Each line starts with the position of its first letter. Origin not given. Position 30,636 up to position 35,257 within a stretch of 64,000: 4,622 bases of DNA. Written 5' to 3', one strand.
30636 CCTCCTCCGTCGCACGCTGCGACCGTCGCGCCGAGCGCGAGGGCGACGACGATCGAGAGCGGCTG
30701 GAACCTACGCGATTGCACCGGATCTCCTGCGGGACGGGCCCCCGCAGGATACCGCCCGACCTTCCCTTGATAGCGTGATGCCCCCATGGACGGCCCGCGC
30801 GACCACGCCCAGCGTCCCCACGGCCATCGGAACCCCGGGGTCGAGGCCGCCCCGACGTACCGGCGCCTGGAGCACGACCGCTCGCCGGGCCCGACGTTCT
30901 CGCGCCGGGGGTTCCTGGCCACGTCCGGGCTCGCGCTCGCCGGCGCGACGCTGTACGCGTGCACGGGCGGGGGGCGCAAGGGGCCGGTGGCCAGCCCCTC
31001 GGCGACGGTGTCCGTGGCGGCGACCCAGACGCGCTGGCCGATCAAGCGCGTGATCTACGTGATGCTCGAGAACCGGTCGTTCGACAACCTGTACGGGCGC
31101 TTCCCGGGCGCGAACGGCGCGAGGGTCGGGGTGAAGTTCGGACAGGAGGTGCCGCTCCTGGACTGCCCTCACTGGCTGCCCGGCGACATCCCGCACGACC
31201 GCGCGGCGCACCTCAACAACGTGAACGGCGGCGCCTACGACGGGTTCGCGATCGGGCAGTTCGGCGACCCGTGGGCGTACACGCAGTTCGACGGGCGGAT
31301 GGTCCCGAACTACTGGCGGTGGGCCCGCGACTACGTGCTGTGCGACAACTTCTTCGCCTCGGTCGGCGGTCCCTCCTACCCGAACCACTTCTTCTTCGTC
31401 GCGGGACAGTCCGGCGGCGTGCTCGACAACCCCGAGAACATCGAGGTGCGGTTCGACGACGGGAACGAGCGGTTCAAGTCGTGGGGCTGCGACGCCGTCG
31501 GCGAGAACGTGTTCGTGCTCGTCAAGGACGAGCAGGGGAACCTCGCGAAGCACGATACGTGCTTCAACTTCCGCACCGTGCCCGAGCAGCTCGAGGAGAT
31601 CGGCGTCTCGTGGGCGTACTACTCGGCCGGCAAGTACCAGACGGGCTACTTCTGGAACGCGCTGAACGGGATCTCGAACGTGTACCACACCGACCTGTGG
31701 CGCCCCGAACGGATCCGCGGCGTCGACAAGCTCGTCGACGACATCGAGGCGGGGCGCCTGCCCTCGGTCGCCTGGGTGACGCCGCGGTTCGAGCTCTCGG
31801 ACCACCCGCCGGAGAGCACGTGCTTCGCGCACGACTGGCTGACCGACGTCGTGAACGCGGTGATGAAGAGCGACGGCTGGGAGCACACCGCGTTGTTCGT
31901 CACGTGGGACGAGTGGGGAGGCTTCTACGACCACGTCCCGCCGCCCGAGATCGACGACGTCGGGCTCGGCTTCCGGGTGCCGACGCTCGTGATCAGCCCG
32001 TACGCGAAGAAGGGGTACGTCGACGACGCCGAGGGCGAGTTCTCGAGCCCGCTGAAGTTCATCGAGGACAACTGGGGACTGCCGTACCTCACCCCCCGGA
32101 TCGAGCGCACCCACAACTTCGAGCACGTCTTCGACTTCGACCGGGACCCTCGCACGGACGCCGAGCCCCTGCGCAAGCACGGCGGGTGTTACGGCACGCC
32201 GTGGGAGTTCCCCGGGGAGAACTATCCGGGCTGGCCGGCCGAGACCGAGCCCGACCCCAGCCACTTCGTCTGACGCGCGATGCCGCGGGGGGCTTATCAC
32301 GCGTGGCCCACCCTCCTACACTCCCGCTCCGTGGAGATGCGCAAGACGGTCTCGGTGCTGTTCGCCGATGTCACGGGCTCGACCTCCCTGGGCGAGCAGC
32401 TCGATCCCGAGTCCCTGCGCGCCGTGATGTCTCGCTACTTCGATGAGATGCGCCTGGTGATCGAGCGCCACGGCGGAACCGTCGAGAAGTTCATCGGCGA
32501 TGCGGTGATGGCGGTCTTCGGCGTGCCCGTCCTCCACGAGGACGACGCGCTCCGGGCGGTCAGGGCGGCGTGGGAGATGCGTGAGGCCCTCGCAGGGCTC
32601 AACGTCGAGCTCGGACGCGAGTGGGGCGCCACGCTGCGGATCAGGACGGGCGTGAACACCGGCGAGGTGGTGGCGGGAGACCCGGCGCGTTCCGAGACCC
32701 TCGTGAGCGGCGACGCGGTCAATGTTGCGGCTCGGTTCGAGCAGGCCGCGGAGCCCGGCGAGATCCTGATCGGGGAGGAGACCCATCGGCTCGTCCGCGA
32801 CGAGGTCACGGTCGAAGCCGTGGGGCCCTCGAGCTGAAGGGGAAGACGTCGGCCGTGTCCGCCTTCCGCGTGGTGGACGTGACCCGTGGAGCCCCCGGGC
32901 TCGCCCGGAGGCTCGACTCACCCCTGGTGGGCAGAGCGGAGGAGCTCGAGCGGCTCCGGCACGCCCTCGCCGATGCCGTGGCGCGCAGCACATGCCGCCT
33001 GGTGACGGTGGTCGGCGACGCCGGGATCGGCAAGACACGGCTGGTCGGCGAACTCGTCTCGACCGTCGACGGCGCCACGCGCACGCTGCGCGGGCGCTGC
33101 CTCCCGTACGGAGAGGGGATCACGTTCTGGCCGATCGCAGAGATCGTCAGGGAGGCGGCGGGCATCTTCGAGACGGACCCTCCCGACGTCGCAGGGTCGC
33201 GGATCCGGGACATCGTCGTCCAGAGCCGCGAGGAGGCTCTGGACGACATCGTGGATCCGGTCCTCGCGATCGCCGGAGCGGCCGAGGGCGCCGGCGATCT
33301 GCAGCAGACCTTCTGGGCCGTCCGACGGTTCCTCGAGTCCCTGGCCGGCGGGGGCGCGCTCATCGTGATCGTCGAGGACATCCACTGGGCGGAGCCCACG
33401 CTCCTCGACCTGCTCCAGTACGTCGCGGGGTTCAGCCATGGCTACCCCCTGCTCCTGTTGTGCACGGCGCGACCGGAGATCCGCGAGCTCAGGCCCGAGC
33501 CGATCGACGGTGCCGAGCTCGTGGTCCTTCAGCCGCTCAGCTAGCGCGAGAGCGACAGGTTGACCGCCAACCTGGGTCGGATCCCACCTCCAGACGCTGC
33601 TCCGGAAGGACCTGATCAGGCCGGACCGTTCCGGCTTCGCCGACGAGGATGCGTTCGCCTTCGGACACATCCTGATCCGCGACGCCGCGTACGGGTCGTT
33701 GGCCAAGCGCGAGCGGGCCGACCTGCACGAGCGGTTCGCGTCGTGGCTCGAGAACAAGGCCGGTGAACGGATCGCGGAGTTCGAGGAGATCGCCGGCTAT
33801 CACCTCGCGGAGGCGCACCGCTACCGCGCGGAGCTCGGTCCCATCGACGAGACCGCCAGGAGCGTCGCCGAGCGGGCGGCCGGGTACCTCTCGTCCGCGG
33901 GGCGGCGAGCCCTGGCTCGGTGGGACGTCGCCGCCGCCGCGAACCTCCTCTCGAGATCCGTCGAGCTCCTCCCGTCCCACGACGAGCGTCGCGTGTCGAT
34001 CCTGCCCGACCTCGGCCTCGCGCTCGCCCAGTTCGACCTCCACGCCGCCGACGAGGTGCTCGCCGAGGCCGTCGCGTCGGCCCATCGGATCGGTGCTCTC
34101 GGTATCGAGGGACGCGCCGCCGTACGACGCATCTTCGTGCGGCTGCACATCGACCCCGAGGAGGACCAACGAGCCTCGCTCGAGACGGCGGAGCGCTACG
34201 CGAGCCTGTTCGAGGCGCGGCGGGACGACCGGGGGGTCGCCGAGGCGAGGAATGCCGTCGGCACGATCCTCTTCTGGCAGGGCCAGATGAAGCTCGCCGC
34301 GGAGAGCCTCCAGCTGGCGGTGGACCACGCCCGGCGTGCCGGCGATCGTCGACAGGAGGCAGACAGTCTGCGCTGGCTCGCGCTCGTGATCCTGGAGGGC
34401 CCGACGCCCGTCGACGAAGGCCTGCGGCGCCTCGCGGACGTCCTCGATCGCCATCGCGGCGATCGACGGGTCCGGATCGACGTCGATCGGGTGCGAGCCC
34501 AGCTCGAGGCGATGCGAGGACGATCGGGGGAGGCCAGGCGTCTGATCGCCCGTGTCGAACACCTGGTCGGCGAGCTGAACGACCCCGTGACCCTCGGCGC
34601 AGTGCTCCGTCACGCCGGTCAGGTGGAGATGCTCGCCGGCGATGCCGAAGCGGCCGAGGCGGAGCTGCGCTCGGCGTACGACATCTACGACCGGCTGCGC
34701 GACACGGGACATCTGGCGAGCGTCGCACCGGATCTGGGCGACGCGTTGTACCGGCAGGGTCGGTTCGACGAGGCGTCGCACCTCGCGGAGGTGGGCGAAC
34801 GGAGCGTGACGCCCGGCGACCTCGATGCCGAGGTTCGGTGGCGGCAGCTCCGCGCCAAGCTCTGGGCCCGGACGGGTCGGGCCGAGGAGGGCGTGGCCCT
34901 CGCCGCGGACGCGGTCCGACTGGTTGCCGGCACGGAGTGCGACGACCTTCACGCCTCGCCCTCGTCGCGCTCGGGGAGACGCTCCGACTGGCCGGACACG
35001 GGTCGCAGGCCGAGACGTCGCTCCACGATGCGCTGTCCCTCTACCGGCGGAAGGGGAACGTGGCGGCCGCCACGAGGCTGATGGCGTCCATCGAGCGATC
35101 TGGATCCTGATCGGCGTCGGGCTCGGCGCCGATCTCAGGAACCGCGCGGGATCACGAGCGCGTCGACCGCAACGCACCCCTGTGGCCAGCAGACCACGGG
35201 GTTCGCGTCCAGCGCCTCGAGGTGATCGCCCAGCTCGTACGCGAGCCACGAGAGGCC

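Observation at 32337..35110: Large adenylate-cyclase / STAND-ATPase / TPR regulator broken by at least four frameshifts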

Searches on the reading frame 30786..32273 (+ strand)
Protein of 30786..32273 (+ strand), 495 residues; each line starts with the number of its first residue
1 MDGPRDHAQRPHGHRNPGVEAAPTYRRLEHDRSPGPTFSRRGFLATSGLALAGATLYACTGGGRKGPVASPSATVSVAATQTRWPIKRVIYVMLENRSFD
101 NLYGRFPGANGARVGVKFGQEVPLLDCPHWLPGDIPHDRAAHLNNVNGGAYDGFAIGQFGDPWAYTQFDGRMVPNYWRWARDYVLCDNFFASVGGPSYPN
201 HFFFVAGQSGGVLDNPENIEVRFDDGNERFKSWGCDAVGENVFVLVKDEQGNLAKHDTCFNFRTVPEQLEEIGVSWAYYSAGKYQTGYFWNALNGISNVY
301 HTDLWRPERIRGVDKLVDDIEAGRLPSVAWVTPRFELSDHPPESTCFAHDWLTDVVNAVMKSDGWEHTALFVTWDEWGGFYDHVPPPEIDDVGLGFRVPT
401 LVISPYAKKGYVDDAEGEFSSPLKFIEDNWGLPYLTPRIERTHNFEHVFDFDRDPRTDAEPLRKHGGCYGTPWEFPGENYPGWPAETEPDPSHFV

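Call 14: find_encoding_contigs(protein=window:30786-32273:+, flank=10000, max_places=6)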
Protein window:30786-32273:+ (495 aa): no gene with exactly this product is on record in the collection.
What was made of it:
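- Tried and rejected: I looked for it by exact protein look-up of the upstream neighbour and found nothing on record (call 14).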

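Call 16: find_related_loci(query=window:30786-32273:+, collection=genome_contigs, flank=10000)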
Query window:30786-32273:+ (495 aa) in genome_contigs; peptide patterns used: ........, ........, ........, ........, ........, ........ (x = any residue, [..] = any of these).
445 stretches matched a pattern; 411 encode a relative of the query (tblastn E <= 1e-3); the best 80 are kept; 80 distinct loci.
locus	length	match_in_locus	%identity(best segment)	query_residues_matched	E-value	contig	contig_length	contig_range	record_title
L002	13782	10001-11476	91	1-495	0e+0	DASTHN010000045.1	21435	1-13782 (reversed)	MAG TPA_asm: Actinomycetota bacterium isolate SMAG_U671 k141_1427777, whole genome shotgun sequence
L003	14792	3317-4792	83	1-495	0e+0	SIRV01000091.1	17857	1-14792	MAG: Actinobacteria bacterium isolate QQ.bins.69 contig091, whole genome shotgun sequence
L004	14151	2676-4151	83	1-495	0e+0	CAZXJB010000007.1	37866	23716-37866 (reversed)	MAG TPA_asm: uncultured Actinomycetes bacterium isolate binchicken_co30_119 genome assembly, contig: NODE_973_length_378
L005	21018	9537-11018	84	1-495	0e+0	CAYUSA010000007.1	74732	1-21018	MAG TPA_asm: uncultured Actinomycetes bacterium isolate SRP302447_co1_138 genome assembly, contig: NODE_1141_length_7473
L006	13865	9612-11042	81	17-495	0e+0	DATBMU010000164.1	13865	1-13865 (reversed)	MAG TPA_asm: Actinomycetota bacterium isolate SMAG_U4006 k141_2597368, whole genome shotgun sequence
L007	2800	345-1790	77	12-495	0e+0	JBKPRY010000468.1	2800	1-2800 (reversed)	MAG: Actinomycetota bacterium isolate GS_EKS_MAG_00036 GS_EKS_000001693363, whole genome shotgun sequence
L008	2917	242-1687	77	12-495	0e+0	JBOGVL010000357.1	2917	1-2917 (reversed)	MAG: Actinomycetota bacterium isolate SD8048_metabat2.bin.10 NODE_6448_length_2917_cov_1.354839, whole genome shotgun se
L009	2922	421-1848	78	14-495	0e+0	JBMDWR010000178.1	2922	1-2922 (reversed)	MAG: Actinomycetota bacterium isolate ContSoil0_1 ContSoil0_contig178, whole genome shotgun sequence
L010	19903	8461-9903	79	12-495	0e+0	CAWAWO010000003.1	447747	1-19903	MAG: uncultured Actinomycetes bacterium isolate MFD05454.bin.2.5 genome assembly, contig: contig_37807, whole genome sho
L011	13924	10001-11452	76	4-495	0e+0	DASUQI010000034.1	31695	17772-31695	MAG TPA_asm: Actinomycetota bacterium isolate SMAG_U1677 k141_571667, whole genome shotgun sequence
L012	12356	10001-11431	77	17-495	0e+0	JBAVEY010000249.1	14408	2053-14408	MAG: Actinomycetota bacterium isolate MFD04307_ilm_asm_bin8 k127_218891, whole genome shotgun sequence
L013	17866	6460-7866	79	25-495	0e+0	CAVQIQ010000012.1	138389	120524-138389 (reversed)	MAG: uncultured Actinomycetes bacterium isolate MFD10007.bin.3.88 genome assembly, contig: contig_40914, whole genome sh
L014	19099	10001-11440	78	6-495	0e+0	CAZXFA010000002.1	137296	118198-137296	MAG TPA_asm: uncultured Actinomycetes bacterium isolate SRP321284_co1_126 genome assembly, contig: NODE_112_length_13729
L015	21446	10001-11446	76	12-495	0e+0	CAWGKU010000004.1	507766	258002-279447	MAG: uncultured Actinomycetes bacterium isolate MFD02159.bin.1.20 genome assembly, contig: contig_35159, whole genome sh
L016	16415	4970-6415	76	12-495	0e+0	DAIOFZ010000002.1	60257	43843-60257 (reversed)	MAG TPA_asm: Actinomycetota bacterium isolate CTOTU21649 NODE_30_length_60257_cov_6.455018, whole genome shotgun sequenc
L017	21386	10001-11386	78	23-486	0e+0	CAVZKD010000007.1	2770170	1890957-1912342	MAG: uncultured Actinomycetes bacterium isolate MFD00962.bin.2.293 genome assembly, contig: contig_29796, whole genome s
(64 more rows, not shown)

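Call 43: search_protein_families(library=pfam, proteins=[L013:8664-12038:+, L013:7821-8462:-, L013:13382-13825:-, L005:11109-12281:+, L005:12421-13638:+, L005:13704-15290:+, L005:19251-20411:+, L017:12277-14004:+, L017:14000-17323:+], max_evalue=0.0001)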
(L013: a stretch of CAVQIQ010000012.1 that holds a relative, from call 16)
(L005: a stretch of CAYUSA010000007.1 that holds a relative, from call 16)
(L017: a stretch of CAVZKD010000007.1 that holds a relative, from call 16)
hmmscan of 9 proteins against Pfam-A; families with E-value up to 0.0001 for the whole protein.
L013:8664-12038:+ (1125 aa): 7 families
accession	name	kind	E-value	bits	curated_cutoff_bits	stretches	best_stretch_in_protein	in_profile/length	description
PF20703.3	nSTAND1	-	6.4e-116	388.5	27.1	1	528-926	1-378/379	Novel STAND NTPase 1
PF00069.31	Pkinase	-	7.2e-54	183.4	31.7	1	253-504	1-257/263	Protein kinase domain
PF03704.23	BTAD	-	4.4e-42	144.3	22.1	1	94-237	1-146/146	Bacterial transcriptional activator domain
PF07714.23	PK_Tyr_Ser-Thr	-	9.3e-36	123.9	23.1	1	255-499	3-250/258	Protein tyrosine and serine/threonine kinase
PF13191.12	AAA_16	-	3.6e-09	37.8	32.6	1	543-665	2-143/167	AAA ATPase domain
PF00486.34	Trans_reg_C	-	1.2e-08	35.3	26.2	1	22-77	7-66/77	Transcriptional regulatory protein, C terminal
PF03109.22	ABC1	-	1.9e-08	34.2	22.9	1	319-399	136-216/244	ABC1 atypical kinase-like domain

L013:7821-8462:- (214 aa): 0 families

L013:13382-13825:- (148 aa): 1 family
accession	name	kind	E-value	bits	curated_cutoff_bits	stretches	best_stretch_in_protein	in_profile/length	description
PF00903.31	Glyoxalase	-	1.2e-08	35.8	20.6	1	18-126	8-121/121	Glyoxalase/Bleomycin resistance protein/Dioxygenase superfamily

L005:11109-12281:+ (391 aa): 10 families
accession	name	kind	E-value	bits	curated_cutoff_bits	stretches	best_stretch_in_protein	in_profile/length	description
PF00480.26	ROK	-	1.9e-40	139.7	22.9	1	73-362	2-292/294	ROK family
PF13545.12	HTH_Crp_2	-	3.5e-07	30.5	27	1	14-49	20-55/70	Crp-like helix-turn-helix domain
PF12802.13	MarR_2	-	6.8e-07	29.8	27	1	7-49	10-53/61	MarR family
PF13412.12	HTH_24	-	2.6e-06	27.4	21.9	1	7-46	8-47/48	Winged helix-turn-helix DNA-binding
PF08279.18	HTH_11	-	4.5e-05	23.7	25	0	6-44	4-43/55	HTH domain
PF25213.1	HVO_A0261_N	-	6e-05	23.3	35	1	3-51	12-59/86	HVO_A0261 N-terminal domain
PF01047.28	MarR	-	7.9e-05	22.9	24.6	0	6-47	7-48/59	MarR family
PF01869.26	BcrAD_BadFG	-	8.5e-05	22.6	31.5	0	73-122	1-56/271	BadF/BadG/BcrA/BcrD ATPase family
PF01022.26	HTH_5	-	9.7e-05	22.6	22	0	7-47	7-46/47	Bacterial regulatory protein, arsR family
PF09339.16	HTH_IclR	-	9.7e-05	22.5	22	1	3-47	4-49/52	IclR helix-turn-helix domain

L005:12421-13638:+ (406 aa): 1 family
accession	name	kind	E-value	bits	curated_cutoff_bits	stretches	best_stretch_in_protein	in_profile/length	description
PF00202.27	Aminotran_3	-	1.7e-67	228.3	30.5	1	2-395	13-402/403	Aminotransferase class-III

L005:13704-15290:+ (529 aa): 1 family
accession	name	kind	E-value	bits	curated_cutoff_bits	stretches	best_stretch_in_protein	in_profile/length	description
PF00496.27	SBP_bac_5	-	5.5e-90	302.6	32.4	1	63-438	3-363/368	Bacterial extracellular solute-binding proteins, family 5 Middle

L005:19251-20411:+ (387 aa): 3 families
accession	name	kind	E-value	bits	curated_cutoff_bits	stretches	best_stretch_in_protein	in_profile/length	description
PF01546.33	Peptidase_M20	-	2.2e-25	90.2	24.6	1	76-383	1-205/206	Peptidase family M20/M25/M40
PF07687.19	M20_dimer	-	4.4e-15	56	21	1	178-285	1-103/107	Peptidase dimerisation domain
PF04389.22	Peptidase_M28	-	4.8e-09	36.7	21.3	1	61-166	1-90/193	Peptidase family M28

L017:12277-14004:+ (576 aa): 5 families
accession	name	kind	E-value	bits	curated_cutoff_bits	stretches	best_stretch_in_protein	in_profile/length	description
PF00069.31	Pkinase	-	3.5e-51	174.6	31.7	1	225-438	1-212/263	Protein kinase domain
PF03704.23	BTAD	-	2.4e-47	161.4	22.1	1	67-209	1-146/146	Bacterial transcriptional activator domain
PF07714.23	PK_Tyr_Ser-Thr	-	2.8e-33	115.7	23.1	1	227-433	3-215/258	Protein tyrosine and serine/threonine kinase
PF00486.34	Trans_reg_C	-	5e-10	39.8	26.2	1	2-50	14-66/77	Transcriptional regulatory protein, C terminal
PF03109.22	ABC1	-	1.7e-08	34.4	22.9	0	291-369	136-214/244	ABC1 atypical kinase-like domain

L017:14000-17323:+ (1108 aa): 2 families
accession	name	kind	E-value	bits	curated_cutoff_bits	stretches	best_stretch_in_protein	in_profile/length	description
PF20703.3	nSTAND1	-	3.5e-85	287.4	27.1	1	4-329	74-378/379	Novel STAND NTPase 1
PF01547.30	SBP_bac_1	-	2.3e-18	67.7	26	1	592-896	9-305/307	Bacterial extracellular solute-binding protein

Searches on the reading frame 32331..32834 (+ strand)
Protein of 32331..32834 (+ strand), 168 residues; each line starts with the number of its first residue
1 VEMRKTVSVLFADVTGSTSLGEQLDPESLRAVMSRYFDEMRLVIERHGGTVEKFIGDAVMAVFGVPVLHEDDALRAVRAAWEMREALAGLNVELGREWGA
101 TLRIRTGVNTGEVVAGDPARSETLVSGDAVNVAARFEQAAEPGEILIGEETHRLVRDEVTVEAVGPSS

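Call 7: search_protein_families(library=pfam, proteins=[window:32331-32834:+], max_evalue=0.01)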
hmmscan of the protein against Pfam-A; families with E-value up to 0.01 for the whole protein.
window:32331-32834:+ (168 aa): 1 family
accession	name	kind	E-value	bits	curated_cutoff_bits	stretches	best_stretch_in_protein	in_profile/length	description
PF00211.25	Guanylate_cyc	-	8.2e-25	87.9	21.9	1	4-164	6-165/183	Adenylate and Guanylate cyclase catalytic domain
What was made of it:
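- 32331..32828 (+): Segment 1 (frame 0): class III nucleotide-cyclase catalytic domain. Likely start is GTG 32331. Pfam PF00211, E=8e-25, profile positions 6-165 of 183 (call 7).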

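Call 8: search_protein_families(library=ncbifam, proteins=[window:32331-32834:+], max_evalue=0.01)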
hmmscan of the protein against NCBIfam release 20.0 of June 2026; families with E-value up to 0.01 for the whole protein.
window:32331-32834:+ (168 aa): 2 families
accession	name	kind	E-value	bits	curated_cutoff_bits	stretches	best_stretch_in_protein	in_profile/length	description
TIGR03903.1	TOMM_kin_cyc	equivalog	1.2e-18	66.4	705.75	1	19-161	304-442/1267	TOMM system kinase/cyclase fusion protein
NF058673.1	LipAdnlyCyLipJMY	equivalog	8.2e-08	31.4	800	1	7-151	296-418/449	bifunctional lipase/adenylate cyclase LipJ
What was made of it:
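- Domain content and order come from calls 7 and 8.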

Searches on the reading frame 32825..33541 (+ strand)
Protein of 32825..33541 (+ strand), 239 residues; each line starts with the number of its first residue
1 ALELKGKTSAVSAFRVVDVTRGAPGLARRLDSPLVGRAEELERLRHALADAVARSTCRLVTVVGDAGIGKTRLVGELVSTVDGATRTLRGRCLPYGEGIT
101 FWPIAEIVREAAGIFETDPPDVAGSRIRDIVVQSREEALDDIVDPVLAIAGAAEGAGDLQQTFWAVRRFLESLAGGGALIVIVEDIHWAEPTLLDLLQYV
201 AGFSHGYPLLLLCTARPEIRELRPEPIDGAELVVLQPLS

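Call 7: search_protein_families(library=pfam, proteins=[window:32825-33541:+], max_evalue=0.01)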
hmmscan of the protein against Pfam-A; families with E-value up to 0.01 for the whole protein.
window:32825-33541:+ (239 aa): 2 families
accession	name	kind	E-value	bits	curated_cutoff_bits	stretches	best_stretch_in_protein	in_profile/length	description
PF13191.12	AAA_16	-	8.7e-23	82.1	32.6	1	33-203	1-158/167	AAA ATPase domain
PF13401.12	AAA_22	-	4e-06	27.6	27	1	54-214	2-123/130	AAA domain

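Call 8: search_protein_families(library=ncbifam, proteins=[window:32825-33541:+], max_evalue=0.01)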
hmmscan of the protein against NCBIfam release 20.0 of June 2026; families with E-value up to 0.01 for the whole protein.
window:32825-33541:+ (239 aa): 5 families
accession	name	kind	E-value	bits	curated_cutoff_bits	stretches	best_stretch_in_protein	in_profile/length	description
TIGR03903.1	TOMM_kin_cyc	equivalog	1e-28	99.8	705.75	1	32-223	481-681/1267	TOMM system kinase/cyclase fusion protein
NF050132.1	TransRegAbsR2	equivalog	6.1e-06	25.2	850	1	31-85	13-62/582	LuxR family transcriptional regulator AbsR2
TIGR02928.1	TIGR02928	subfamily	5.3e-05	22.2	181.3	1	33-85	16-68/366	orc1/cdc6 family replication initiation protein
NF008626.0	PRK11614.1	equivalog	9.5e-05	22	441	1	57-115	31-85/237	high-affinity branched-chain amino acid ABC transporter ATP-binding protein LivF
NF040586.1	FxSxx_TPR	equivalog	0.00023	19.8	300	1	34-78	8-46/830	FxSxx-COOH system tetratricopeptide repeat protein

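Call 28: search_protein_families(library=padloc, proteins=[window:32825-33541:+], max_evalue=0.01)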
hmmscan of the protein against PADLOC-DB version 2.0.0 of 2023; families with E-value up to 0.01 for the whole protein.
window:32825-33541:+ (239 aa): 0 families

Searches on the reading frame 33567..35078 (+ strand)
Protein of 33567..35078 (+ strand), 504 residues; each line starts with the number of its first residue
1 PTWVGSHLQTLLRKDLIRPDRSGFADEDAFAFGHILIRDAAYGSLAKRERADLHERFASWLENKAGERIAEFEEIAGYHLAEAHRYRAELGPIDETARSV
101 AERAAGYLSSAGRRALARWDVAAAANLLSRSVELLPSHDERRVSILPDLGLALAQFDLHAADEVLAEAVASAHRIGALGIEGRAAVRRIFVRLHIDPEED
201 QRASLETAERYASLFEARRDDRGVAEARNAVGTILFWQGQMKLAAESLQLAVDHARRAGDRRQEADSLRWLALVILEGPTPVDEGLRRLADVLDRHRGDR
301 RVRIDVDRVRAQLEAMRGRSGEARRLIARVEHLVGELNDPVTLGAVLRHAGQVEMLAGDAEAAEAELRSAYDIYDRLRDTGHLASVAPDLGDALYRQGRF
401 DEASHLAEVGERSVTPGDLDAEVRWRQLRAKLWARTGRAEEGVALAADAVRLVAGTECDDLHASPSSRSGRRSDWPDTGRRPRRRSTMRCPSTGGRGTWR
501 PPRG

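Call 7: search_protein_families(library=pfam, proteins=[window:33567-35078:+], max_evalue=0.01)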
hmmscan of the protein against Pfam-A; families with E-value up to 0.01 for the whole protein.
window:33567-35078:+ (504 aa): 2 families
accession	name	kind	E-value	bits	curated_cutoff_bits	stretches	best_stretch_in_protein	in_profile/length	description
PF13424.12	TPR_12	-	7.4e-09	36.1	30.1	2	345-408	4-69/77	Tetratricopeptide repeat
PF00515.34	TPR_1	-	0.0089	16.3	27.8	0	390-403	7-20/34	Tetratricopeptide repeat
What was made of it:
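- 33576..34955 (+): Segment 3 (frame 0): helical region and TPR repeats. Pfam TPR_12 (call 7).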

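Call 8: search_protein_families(library=ncbifam, proteins=[window:33567-35078:+], max_evalue=0.01)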
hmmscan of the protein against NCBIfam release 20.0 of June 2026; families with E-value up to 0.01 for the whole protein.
window:33567-35078:+ (504 aa): 2 families
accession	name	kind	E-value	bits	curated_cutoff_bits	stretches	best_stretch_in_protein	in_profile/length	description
TIGR03903.1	TOMM_kin_cyc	equivalog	2.2e-06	25.8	705.75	1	5-261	808-1054/1267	TOMM system kinase/cyclase fusion protein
NF041717.1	HaaA_phane_TPR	equivalog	4e-05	21.9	1125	1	335-401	663-729/882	cyclophane-containing RiPP biosynthesis TPR protein HaaT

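Call 28: search_protein_families(library=padloc, proteins=[window:33567-35078:+], max_evalue=0.01)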
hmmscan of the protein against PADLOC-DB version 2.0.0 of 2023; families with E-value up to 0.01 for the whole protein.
window:33567-35078:+ (504 aa): 0 families

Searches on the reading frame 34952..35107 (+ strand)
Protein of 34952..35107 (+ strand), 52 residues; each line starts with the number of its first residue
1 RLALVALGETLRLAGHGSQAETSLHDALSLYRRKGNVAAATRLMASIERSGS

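Call 7: search_protein_families(library=pfam, proteins=[window:34952-35107:+], max_evalue=0.01)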
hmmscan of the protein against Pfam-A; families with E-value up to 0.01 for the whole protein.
window:34952-35107:+ (52 aa): 1 family
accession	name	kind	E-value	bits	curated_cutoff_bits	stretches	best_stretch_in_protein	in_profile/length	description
PF13176.12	TPR_7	-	0.0084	16.6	27.9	0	3-37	1-35/36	Tetratricopeptide repeat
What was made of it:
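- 34958..35110 (+): Segment 4 (frame 2): last TPR-like helices and the original stop, TGA 35108-35110. Weak Pfam TPR_7 match (call 7).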
